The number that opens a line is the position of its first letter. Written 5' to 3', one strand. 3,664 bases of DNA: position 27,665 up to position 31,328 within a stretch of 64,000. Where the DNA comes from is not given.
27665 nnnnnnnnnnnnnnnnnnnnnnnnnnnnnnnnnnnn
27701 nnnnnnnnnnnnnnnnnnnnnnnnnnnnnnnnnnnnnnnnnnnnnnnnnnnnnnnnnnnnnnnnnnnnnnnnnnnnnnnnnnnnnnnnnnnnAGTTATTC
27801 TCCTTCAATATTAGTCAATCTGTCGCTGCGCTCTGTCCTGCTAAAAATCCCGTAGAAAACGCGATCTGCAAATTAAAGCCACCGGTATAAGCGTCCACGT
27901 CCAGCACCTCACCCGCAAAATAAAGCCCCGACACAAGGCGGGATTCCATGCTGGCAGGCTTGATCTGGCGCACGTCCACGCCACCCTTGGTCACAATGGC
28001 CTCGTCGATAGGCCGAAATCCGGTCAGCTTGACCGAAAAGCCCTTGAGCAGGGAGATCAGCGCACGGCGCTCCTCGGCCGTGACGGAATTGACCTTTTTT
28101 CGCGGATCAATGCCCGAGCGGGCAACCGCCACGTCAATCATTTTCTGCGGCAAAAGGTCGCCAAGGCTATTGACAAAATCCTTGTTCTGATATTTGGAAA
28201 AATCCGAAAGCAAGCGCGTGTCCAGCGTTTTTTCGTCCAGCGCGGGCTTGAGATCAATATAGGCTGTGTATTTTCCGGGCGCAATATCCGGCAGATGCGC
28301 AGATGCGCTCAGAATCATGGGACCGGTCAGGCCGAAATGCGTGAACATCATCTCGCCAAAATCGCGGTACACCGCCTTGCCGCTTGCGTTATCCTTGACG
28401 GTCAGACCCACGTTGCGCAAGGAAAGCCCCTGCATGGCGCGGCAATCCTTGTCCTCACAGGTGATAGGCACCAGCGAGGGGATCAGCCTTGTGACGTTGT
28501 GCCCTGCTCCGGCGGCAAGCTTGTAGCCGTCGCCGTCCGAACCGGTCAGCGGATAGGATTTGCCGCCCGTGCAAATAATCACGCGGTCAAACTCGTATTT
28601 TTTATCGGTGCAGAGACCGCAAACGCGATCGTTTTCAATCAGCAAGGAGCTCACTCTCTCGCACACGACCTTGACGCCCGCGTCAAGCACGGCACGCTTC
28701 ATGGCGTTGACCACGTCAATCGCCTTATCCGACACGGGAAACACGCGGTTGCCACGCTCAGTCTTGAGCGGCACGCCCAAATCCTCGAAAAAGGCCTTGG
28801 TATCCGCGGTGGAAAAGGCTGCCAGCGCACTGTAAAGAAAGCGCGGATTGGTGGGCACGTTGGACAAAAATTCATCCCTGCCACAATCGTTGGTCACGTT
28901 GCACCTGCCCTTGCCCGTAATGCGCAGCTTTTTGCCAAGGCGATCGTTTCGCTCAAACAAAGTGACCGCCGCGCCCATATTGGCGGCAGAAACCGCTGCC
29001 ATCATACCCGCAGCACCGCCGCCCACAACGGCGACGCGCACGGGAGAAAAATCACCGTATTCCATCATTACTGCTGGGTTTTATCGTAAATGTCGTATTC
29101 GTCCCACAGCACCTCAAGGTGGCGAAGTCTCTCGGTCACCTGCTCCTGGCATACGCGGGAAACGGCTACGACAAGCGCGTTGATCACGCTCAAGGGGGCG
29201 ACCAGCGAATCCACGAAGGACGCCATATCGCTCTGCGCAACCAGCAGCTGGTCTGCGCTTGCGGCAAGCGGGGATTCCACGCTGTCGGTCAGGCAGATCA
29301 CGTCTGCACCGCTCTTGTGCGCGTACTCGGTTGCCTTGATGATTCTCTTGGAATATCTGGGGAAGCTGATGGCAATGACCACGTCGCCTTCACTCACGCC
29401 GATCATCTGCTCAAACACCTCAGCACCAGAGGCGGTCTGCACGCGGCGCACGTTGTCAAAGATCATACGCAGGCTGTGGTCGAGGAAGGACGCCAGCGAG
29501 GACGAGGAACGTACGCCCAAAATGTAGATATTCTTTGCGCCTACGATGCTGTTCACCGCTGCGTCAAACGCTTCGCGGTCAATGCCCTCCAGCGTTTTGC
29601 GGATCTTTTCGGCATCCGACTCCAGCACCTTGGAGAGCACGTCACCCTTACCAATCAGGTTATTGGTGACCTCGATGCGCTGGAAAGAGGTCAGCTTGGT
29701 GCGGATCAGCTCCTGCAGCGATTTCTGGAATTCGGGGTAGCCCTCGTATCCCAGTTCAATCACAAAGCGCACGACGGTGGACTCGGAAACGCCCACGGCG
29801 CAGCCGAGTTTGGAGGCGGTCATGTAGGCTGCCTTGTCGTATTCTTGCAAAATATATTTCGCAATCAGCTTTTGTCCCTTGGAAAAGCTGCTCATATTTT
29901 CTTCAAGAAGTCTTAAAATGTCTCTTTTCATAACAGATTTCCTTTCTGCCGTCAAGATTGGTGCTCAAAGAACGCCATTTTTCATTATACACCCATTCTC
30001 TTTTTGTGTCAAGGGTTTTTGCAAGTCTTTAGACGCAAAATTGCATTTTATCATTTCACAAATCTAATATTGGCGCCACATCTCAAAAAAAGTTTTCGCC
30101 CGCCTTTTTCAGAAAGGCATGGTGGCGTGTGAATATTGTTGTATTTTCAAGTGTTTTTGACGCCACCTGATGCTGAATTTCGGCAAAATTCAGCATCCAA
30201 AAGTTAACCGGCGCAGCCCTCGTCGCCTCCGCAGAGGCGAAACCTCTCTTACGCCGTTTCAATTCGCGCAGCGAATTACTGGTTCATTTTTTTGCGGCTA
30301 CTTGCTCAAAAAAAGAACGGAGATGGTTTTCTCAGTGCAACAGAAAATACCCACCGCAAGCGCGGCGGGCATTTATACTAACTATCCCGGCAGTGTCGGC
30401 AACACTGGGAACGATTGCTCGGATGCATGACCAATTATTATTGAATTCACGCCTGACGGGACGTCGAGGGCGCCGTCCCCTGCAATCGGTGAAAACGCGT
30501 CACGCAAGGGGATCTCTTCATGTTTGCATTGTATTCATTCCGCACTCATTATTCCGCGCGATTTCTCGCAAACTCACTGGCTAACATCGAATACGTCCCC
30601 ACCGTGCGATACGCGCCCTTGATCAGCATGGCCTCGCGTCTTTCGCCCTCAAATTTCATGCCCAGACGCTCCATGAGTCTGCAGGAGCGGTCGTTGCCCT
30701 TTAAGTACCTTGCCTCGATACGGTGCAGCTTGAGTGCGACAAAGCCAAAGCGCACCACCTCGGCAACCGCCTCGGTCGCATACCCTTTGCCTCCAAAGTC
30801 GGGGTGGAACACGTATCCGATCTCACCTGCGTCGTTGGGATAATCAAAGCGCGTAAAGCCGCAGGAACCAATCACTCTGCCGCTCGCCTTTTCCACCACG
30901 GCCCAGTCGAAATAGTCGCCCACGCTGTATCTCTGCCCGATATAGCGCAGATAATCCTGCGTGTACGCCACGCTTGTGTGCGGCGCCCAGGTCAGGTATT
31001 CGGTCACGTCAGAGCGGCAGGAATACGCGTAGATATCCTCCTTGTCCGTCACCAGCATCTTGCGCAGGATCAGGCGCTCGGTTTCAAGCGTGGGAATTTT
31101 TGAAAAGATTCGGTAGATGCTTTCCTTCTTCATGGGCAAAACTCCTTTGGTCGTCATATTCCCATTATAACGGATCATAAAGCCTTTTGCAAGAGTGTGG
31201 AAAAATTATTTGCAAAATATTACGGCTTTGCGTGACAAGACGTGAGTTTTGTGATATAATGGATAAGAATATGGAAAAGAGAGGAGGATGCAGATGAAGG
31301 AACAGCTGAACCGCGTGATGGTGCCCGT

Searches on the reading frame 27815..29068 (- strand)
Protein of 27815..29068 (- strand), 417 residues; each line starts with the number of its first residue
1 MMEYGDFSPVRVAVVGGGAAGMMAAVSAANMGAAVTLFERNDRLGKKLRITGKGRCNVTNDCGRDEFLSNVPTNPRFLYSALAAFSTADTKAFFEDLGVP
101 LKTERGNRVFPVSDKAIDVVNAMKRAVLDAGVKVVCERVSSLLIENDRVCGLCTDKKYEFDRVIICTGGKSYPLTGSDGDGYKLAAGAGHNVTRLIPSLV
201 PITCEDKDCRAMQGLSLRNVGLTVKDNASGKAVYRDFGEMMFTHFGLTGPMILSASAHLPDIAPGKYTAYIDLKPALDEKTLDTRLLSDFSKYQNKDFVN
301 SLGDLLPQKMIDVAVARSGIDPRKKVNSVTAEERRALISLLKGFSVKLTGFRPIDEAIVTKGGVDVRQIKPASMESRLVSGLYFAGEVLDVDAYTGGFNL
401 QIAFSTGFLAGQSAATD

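Call 42: search_protein_families(library=pfam, proteins=[window:27815-29068:-])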
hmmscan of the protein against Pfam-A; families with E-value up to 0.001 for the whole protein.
window:27815-29068:- (417 aa): 11 families
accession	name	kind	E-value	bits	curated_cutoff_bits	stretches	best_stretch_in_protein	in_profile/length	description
PF03486.20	HI0933_like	-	2.2e-82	276.6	50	1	11-412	2-243/244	HI0933-like protein Rossmann domain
PF22780.1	HI0933_like_1st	-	4e-36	124.8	27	1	197-359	2-165/165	HI0933-like protein barrel and H2TH domain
PF01134.28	GIDA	-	2.1e-12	47.2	22.1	1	12-42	2-33/391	Glucose inhibited division protein A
PF01266.30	DAO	-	5.9e-11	42.9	27.9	1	11-45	1-35/353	FAD dependent oxidoreductase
PF07992.20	Pyr_redox_2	-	1.2e-09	38.5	26.1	1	11-180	2-119/291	Pyridine nucleotide-disulphide oxidoreductase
PF12831.13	FAD_oxidored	-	3e-09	37.1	27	1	12-45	2-35/416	FAD dependent oxidoreductase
PF00890.30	FAD_binding_2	-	6.1e-08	32.7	20.4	1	12-45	2-35/414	FAD binding domain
PF00070.33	Pyr_redox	-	3.8e-07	31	22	1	11-46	1-36/82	Pyridine nucleotide-disulphide oxidoreductase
PF13450.12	NAD_binding_8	-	5.9e-07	30.1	21.9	1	14-45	1-32/68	NAD(P)-binding Rossmann-like domain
PF01262.27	AlaDh_PNT_C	-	7.1e-07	29.3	23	1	8-57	27-77/214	Alanine dehydrogenase/PNT, C-terminal domain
PF01946.23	Thi4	-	0.00028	20.6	26.2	0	89-155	72-138/235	Thi4 family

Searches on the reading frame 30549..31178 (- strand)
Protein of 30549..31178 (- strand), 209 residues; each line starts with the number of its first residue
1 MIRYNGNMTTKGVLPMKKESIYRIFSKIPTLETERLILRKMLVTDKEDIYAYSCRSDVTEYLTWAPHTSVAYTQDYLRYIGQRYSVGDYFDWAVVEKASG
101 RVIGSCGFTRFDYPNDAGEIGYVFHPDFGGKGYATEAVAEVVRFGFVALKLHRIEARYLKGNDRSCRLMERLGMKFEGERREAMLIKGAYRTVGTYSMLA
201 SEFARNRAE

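Call 40: find_encoding_contigs(protein=window:30549-31178:-, flank=4000, max_places=10)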
Protein window:30549-31178:- (209 aa): no gene with exactly this product is on record in the collection.

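Call 42: search_protein_families(library=pfam, proteins=[window:30549-31178:-])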
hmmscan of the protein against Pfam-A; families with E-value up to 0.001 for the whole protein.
window:30549-31178:- (209 aa): 3 families
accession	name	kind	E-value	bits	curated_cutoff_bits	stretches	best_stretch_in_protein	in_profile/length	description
PF13302.13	Acetyltransf_3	-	3.8e-33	115.5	25.4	1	35-175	1-138/138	Acetyltransferase (GNAT) domain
PF00583.31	Acetyltransf_1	-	9.9e-11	42.4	20.7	1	73-174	17-116/116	Acetyltransferase (GNAT) family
PF13420.13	Acetyltransf_4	-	0.00012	22.6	24.3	1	57-190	20-150/155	Acetyltransferase (GNAT) domain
